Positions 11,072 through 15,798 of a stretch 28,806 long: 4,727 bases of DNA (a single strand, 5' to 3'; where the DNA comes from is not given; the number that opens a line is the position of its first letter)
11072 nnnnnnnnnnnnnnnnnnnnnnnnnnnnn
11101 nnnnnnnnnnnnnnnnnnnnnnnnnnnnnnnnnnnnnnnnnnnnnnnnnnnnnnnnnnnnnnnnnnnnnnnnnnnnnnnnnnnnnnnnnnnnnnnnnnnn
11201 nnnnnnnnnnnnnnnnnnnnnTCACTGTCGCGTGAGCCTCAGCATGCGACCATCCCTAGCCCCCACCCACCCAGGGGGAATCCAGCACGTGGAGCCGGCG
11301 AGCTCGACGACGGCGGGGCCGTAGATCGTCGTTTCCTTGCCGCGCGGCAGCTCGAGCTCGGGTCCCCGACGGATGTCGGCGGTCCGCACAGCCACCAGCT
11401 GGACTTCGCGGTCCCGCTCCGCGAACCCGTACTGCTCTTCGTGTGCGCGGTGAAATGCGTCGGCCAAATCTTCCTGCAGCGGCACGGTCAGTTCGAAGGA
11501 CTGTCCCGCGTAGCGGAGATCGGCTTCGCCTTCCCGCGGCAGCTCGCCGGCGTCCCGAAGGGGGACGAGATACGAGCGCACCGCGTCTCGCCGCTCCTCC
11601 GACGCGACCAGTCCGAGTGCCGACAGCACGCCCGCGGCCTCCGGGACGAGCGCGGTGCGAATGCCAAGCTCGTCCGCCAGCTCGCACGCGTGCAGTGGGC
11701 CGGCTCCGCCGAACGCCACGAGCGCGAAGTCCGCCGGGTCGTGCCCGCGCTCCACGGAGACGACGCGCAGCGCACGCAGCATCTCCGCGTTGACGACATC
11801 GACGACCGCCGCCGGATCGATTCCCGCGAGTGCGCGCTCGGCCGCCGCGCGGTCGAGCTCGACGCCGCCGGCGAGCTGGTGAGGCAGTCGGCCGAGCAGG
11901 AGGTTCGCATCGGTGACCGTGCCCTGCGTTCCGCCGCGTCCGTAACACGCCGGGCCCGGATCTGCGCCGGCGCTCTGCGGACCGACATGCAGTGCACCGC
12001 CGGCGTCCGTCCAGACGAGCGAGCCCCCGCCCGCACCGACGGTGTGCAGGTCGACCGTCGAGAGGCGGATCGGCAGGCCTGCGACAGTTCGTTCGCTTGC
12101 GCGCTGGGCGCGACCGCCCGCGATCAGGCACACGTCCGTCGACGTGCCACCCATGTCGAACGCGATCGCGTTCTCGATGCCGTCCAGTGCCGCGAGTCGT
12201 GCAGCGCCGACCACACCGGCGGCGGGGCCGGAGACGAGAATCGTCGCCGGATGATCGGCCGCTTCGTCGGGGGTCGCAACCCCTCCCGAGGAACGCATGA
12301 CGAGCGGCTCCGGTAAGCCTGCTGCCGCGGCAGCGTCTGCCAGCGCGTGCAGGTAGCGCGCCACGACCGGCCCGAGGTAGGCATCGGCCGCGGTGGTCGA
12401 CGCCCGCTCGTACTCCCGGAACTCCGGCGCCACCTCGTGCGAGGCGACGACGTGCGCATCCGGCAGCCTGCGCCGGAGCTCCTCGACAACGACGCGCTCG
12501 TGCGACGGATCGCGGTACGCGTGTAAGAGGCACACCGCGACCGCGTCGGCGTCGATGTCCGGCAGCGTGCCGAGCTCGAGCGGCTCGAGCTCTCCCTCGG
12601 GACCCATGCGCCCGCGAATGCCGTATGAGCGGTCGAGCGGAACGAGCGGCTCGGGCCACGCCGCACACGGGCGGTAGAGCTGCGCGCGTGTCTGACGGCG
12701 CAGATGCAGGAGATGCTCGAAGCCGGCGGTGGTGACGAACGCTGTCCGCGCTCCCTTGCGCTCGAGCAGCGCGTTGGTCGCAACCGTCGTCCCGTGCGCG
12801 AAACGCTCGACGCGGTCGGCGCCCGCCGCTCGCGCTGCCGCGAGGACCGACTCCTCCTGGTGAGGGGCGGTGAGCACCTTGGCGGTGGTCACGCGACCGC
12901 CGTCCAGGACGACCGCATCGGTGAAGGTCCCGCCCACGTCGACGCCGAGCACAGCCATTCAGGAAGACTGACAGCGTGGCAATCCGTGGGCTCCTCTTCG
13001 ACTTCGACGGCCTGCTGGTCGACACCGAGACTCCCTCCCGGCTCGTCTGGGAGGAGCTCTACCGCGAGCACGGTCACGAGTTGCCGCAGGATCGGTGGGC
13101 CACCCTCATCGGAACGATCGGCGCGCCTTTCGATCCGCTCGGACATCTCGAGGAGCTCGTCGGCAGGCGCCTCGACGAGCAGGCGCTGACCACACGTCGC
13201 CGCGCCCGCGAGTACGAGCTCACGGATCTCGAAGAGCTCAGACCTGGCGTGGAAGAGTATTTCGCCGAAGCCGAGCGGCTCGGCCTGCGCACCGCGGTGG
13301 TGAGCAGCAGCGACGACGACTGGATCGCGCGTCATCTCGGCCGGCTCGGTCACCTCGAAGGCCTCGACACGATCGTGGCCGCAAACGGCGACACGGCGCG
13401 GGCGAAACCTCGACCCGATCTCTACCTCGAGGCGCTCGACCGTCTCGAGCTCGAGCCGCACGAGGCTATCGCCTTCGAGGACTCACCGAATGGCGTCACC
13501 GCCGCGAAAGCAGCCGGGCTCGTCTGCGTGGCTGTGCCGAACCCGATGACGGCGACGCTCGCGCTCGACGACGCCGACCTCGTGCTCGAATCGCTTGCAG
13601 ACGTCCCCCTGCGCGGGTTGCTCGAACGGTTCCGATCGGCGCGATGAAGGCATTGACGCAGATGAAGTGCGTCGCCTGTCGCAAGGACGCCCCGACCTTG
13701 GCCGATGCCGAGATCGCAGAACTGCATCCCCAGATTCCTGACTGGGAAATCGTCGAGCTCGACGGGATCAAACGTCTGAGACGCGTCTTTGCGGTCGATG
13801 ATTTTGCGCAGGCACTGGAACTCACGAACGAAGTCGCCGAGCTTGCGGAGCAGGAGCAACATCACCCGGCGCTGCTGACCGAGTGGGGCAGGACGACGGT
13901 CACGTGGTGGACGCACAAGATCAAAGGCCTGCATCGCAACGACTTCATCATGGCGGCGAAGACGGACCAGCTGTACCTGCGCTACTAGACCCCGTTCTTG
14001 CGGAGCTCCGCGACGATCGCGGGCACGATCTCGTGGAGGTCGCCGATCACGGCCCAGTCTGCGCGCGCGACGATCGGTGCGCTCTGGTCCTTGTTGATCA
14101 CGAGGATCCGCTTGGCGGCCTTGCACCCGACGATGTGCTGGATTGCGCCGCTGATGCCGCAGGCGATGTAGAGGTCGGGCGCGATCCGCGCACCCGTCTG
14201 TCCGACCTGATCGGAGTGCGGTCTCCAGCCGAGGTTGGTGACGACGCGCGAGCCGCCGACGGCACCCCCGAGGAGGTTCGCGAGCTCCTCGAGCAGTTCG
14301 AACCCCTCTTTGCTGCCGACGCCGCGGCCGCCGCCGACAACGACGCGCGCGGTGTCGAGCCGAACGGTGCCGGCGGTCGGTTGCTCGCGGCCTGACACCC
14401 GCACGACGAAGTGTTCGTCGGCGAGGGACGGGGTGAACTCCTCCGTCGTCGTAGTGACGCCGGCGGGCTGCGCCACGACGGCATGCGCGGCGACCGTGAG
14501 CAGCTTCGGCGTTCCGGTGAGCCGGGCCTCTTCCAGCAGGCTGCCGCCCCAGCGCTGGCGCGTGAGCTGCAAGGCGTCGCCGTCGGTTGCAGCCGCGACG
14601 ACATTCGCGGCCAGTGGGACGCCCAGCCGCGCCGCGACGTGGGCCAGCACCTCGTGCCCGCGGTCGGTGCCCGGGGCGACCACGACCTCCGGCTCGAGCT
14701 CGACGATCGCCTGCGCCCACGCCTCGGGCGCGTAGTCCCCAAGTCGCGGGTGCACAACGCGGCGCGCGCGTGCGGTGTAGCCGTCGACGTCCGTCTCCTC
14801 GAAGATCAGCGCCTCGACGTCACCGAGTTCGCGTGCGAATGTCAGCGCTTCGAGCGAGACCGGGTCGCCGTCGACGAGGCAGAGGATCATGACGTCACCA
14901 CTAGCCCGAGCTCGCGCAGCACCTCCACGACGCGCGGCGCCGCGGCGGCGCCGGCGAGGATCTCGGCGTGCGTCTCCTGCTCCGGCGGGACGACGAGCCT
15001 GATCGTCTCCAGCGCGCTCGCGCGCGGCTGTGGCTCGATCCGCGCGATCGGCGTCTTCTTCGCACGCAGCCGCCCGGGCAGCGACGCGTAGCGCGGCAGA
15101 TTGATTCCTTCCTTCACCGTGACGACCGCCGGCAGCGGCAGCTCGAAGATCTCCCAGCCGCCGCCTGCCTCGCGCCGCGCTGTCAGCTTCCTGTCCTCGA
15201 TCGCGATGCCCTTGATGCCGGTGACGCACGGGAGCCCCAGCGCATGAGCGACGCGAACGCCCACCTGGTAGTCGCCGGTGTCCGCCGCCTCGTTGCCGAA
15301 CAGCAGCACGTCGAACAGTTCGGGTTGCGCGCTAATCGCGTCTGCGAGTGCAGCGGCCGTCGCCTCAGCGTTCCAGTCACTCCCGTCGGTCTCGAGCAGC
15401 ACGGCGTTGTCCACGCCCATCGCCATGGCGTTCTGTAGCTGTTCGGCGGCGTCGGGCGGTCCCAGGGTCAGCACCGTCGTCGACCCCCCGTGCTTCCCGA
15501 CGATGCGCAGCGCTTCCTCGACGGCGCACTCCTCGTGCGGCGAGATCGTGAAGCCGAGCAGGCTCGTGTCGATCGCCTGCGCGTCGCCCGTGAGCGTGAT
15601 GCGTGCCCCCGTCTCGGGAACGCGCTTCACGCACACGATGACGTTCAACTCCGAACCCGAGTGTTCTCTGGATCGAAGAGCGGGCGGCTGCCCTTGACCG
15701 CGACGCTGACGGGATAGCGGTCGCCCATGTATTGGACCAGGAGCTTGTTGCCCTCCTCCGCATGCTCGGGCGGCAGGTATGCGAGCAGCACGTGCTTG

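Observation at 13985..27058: Bidirectional GntR-centred island encoding a nearly complete choline to betaine to dimethylglycine/sarcosine pathway with a non-canonical core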

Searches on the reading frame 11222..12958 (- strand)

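Call 5: search_protein_families(library=pfam, proteins=[window:11222-12958:-])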
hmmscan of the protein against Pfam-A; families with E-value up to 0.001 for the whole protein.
window:11222-12958:- (578 aa): 2 families
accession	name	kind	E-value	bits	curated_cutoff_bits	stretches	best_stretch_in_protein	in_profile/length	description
PF01968.24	Hydantoinase_A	-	4.8e-83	279.2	22.9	1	185-456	1-288/291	Hydantoinase/oxoprolinase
PF05378.19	Hydant_A_N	-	9.6e-38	130.1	25.2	1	4-163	2-174/176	Hydantoinase/oxoprolinase N-terminal region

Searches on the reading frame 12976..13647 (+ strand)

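Call 6: search_protein_families(library=pfam, proteins=[window:12976-13647:+])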
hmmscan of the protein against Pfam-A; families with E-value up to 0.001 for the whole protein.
window:12976-13647:+ (223 aa): 4 families
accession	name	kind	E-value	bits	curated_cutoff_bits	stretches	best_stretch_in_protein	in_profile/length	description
PF00702.32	Hydrolase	-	2.7e-26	93.6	26.4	1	3-181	1-191/191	haloacid dehalogenase-like hydrolase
PF13419.12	HAD_2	-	4.4e-26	92.5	23.8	1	6-187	1-178/178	Haloacid dehalogenase-like hydrolase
PF12710.13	HAD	-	6e-07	30.5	27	1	7-137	2-135/189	haloacid dehalogenase-like hydrolase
PF13242.12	Hydrolase_like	-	0.00013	22.3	22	1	143-209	3-74/75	HAD-hyrolase-like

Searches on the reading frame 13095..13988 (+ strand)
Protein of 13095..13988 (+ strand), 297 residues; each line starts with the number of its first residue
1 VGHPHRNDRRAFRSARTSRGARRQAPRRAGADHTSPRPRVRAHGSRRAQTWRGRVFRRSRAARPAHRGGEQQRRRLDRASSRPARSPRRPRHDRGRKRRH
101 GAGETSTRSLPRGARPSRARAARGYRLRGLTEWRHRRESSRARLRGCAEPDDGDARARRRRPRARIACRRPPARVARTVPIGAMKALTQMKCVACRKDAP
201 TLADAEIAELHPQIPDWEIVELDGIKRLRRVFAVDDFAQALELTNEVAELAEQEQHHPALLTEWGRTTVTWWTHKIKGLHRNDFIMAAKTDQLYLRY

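Call 5: search_protein_families(library=pfam, proteins=[window:13095-13988:+])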
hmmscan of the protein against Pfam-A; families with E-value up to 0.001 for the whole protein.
window:13095-13988:+ (297 aa): 1 family
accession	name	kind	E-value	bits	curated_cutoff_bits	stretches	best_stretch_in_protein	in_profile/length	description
PF01329.24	Pterin_4a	-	7.7e-28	96.9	26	1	201-293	2-91/91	Pterin 4 alpha carbinolamine dehydratase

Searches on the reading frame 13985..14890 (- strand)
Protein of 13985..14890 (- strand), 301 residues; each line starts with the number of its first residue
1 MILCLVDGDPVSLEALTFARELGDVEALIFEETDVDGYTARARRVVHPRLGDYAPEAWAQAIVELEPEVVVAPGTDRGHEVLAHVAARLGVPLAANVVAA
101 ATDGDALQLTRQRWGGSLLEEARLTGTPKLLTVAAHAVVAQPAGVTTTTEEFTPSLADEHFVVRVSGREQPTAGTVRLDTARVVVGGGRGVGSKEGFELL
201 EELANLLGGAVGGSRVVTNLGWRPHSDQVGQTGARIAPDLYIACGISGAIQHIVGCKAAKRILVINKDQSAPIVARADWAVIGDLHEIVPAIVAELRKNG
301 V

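Call 3: search_protein_families(library=pfam, proteins=[window:13985-14890:-])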
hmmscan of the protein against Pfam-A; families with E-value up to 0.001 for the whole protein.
window:13985-14890:- (301 aa): 2 families
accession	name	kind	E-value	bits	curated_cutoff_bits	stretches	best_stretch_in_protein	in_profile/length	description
PF00766.25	ETF_alpha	-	1.7e-33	114.9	27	1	178-257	2-81/81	Electron transfer flavoprotein FAD-binding domain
PF01012.27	ETF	-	3.8e-17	63.1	26.7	1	9-142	14-164/181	Electron transfer flavoprotein domain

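Call 4: search_protein_families(library=ncbifam, proteins=[window:13985-14890:-])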
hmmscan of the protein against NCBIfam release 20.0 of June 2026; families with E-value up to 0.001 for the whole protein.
window:13985-14890:- (301 aa): 5 families
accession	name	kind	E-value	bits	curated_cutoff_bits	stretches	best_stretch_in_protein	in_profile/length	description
NF038209.1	mft_etfA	equivalog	1.1e-38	133.3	240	1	41-295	43-301/303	mycofactocin-associated electron transfer flavoprotein alpha subunit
NF042970.1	AcrlCoAredClosAcrA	equivalog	1.8e-37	129.3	600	1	146-298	204-359/360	acryloyl-CoA reductase electron transfer subunit beta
NF002889.0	PRK03363.1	equivalog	9.5e-36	123.7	549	1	52-296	66-311/313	electron transfer flavoprotein subunit alpha/FixB family protein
NF008884.0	PRK11916.1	equivalog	1.6e-32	113.1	528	1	49-297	63-311/312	electron transfer flavoprotein subunit alpha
NF051845.1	EtFlavAlphaProt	equivalog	8.8e-28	97.4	600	1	43-297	147-400/406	electron transfer flavoprotein subunit alpha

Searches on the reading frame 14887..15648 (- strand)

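Call 3: search_protein_families(library=pfam, proteins=[window:14887-15648:-])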
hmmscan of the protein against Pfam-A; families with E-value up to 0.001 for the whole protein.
window:14887-15648:- (253 aa): 1 family
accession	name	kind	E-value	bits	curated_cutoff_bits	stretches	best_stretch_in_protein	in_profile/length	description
PF01012.27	ETF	-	1.6e-34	119.7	26.7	1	33-206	11-178/181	Electron transfer flavoprotein domain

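Call 4: search_protein_families(library=ncbifam, proteins=[window:14887-15648:-])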
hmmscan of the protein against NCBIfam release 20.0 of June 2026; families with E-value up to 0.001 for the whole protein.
window:14887-15648:- (253 aa): 5 families
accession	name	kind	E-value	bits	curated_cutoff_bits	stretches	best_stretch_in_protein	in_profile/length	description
NF040731.1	flavo_sub_EftB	exception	1e-31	110.3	445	1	3-204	2-203/260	electron transfer flavoprotein subunit beta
NF042971.1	AcrlCoAredClosAcrB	equivalog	7.8e-30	103.8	475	1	1-201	1-202/266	acryloyl-CoA reductase electron transfer subunit gamma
TIGR04503.1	mft_etfB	hypoth_equivalog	4.5e-26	91.9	200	1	4-217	2-226/290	mycofactocin-associated electron transfer flavoprotein beta subunit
NF008998.0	PRK12342.1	equivalog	1.3e-23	83.6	338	1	1-234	1-237/254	electron transfer flavoprotein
NF002888.0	PRK03359.1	subfamily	1.1e-20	74.1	219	1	1-208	1-210/256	putative electron transfer flavoprotein FixA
